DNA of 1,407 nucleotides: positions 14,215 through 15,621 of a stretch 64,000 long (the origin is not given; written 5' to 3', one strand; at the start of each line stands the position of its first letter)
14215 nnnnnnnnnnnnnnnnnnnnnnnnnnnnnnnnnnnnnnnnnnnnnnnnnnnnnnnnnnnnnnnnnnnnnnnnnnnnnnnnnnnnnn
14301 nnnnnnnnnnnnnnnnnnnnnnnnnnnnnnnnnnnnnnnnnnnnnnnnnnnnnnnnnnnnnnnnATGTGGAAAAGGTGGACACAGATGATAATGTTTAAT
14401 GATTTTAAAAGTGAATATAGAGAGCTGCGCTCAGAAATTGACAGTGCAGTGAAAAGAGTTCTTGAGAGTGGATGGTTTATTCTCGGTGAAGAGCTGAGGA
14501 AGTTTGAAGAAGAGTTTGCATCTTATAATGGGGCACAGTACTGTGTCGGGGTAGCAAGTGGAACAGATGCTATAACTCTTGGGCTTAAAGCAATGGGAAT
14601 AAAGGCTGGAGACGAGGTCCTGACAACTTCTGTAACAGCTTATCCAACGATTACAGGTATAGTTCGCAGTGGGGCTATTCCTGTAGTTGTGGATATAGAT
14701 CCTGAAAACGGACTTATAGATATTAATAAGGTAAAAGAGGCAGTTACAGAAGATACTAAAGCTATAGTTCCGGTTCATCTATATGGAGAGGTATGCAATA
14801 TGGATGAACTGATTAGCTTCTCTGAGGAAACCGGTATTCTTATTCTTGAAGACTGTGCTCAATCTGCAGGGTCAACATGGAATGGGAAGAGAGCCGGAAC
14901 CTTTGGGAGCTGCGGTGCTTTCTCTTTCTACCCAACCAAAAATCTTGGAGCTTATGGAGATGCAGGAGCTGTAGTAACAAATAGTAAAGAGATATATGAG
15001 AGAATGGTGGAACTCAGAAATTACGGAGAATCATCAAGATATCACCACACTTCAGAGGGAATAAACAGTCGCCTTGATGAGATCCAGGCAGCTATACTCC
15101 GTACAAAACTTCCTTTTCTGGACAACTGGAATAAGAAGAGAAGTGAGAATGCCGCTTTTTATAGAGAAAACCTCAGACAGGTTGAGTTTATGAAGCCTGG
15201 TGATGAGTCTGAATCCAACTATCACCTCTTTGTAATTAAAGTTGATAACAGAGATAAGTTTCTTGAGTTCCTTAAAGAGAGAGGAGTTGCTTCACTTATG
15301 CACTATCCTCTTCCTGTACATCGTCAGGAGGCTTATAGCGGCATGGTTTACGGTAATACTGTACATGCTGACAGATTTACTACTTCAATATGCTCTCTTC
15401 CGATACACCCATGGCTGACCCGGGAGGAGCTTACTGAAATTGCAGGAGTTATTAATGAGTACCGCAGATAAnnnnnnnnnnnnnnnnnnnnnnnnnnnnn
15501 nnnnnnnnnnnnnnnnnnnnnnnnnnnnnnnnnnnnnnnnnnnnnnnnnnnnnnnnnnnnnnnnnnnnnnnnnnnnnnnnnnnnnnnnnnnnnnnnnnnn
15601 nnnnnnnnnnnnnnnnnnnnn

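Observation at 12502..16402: Arn/Gtr-like lipid-carrier glycosylation module predicted to transfer a 3-amino-3,6-dideoxyhexose to an envelope acceptor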

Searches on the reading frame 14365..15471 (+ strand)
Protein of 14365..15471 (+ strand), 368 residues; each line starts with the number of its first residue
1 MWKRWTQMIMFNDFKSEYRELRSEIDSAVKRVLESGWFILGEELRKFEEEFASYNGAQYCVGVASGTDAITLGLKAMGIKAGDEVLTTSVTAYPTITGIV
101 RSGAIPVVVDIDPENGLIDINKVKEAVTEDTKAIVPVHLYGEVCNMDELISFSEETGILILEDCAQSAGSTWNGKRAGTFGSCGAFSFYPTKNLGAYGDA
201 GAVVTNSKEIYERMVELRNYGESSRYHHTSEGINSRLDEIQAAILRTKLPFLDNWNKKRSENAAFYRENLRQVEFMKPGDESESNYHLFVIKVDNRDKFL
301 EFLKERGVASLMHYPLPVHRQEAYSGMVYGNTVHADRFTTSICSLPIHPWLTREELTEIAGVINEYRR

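Call 3: search_protein_families(library=pfam, proteins=[window:14365-15471:+], max_evalue=0.01)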
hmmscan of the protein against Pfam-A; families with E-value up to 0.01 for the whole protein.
window:14365-15471:+ (368 aa): 3 families
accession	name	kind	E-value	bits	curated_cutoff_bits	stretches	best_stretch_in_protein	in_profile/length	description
PF01041.23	DegT_DnrJ_EryC1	-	2.5e-112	376.1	19.8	1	21-362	3-358/360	DegT/DnrJ/EryC1/StrS aminotransferase family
PF01053.26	Cys_Met_Meta_PP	-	0.00073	18.6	27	1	46-169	56-179/381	Cys/Met metabolism PLP-dependent enzyme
PF00266.25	Aminotran_5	-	0.0014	18.1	21.5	1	61-170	65-182/371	Aminotransferase class-V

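Call 4: search_protein_families(library=ncbifam, proteins=[window:14365-15471:+], max_evalue=0.01)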
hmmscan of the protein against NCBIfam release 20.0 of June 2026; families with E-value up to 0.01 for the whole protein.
window:14365-15471:+ (368 aa): 27 families (the best 25 are shown)
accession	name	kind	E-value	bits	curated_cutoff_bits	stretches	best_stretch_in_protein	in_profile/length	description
TIGR03588.1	PseC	equivalog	2.1e-63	214.5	423.5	1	27-364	15-377/380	UDP-4-amino-4,6-dideoxy-N-acetyl-beta-L-altrosamine transaminase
NF008658.2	PRK11658.1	equivalog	2.2e-57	194.4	631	1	27-364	18-374/379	UDP-4-amino-4-deoxy-L-arabinose aminotransferase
TIGR04427.1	PLP_DesI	equivalog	2e-56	191.8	650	1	24-363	33-379/390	dTDP-4-dehydro-6-deoxyglucose aminotransferase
TIGR04181.1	NHT_00031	hypoth_equivalog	1.1e-55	189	420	1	23-346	10-357/359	LegC family aminotransferase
NF008687.0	PRK11706.1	equivalog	2.3e-55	187.9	375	1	41-366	30-373/375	dTDP-4-amino-4,6-dideoxygalactose transaminase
NF011936.0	PRK15407.1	equivalog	2.7e-45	154.8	423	2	24-222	48-252/440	lipopolysaccharide biosynthesis protein RfbH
TIGR02379.1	ECA_wecE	subfamily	5.2e-44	150.5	434.85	1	41-366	30-374/376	dTDP-4-amino-4,6-dideoxy-D-glucose transaminase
TIGR01977.1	am_tr_V_EF2568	hypoth_equivalog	4.5e-07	29.2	377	1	61-169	66-179/376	cysteine desulfurase family protein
NF004770.0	PRK06108.1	subfamily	1.6e-05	23.9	422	1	52-135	91-175/396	pyridoxal phosphate-dependent aminotransferase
NF002878.0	PRK03321.1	subfamily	8.2e-05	21.5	374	1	60-146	76-164/352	histidinol-phosphate transaminase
NF040779.1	Sec_lyase_SclA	exception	9.4e-05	21.5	525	1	63-169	67-178/378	selenocysteine lyase SclA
NF006003.0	PRK08133.1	equivalog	9.5e-05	21.2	522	1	45-163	69-187/396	O-succinylhomoserine sulfhydrylase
NF006488.0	PRK08912.1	equivalog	0.00014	20.9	498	1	63-149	92-181/387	aminotransferase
TIGR01328.1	met_gam_lyase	equivalog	0.00032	19.7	549.7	1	46-165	63-182/391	methionine gamma-lyase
NF005695.0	PRK07503.1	equivalog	0.00034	19.4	666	1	47-134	70-154/403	methionine gamma-lyase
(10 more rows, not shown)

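Call 35: search_solved_structures(query=window:14386-15471:+, max_evalue=1e-30)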
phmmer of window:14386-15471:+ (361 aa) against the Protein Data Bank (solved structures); distinct sequences matched with E-value up to 1e-30: 44.
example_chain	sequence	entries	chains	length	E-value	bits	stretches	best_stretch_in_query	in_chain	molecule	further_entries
7b0d_A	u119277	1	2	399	2.1e-118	398.5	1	1-359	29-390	Glutamine--scyllo-inositol transaminase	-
7n63_A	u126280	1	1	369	8.5e-89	301.1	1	1-359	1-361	Putative aminotransferase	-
2oga_A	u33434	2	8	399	1.1e-88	300.8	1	2-359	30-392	Transaminase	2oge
3frk_A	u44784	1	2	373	1.2e-86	294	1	2-359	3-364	QdtB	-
5u1z_A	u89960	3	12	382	8.4e-83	281.4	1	13-360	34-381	Putative aminotransferase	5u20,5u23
5u21_A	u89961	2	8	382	5.8e-82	278.6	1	13-360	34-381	Putative aminotransferase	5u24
3nyu_A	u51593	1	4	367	1.6e-75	257.4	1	1-352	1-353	Aminotransferase WbpE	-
3nu7_A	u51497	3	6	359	1.9e-75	257.2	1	1-350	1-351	Aminotransferase WbpE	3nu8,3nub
3nys_A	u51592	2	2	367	1.1e-74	254.7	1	1-352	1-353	Aminotransferase WbpE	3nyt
8e75_A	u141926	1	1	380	4e-69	236.4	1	1-351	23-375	DegT/DnrJ/EryC1/StrS aminotransferase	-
8e77_A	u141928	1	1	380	4e-69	236.4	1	1-351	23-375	DegT/DnrJ/EryC1/StrS aminotransferase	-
3uwc_A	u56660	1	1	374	1.5e-63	218.1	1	22-359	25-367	Nucleotide-sugar aminotransferase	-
4qgr_A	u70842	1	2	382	1.5e-59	204.9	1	3-358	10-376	DegT/DnrJ/EryC1/StrS aminotransferase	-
2c7t_A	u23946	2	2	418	1.2e-53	185.5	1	27-317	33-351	GLUTAMINE-2-DEOXY-SCYLLO-INOSOSE AMINOTRANSFERASE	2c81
5w71_A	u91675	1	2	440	1.4e-53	185.3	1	27-317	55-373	L-glutamine:2-deoxy-scyllo-inosose aminotransferase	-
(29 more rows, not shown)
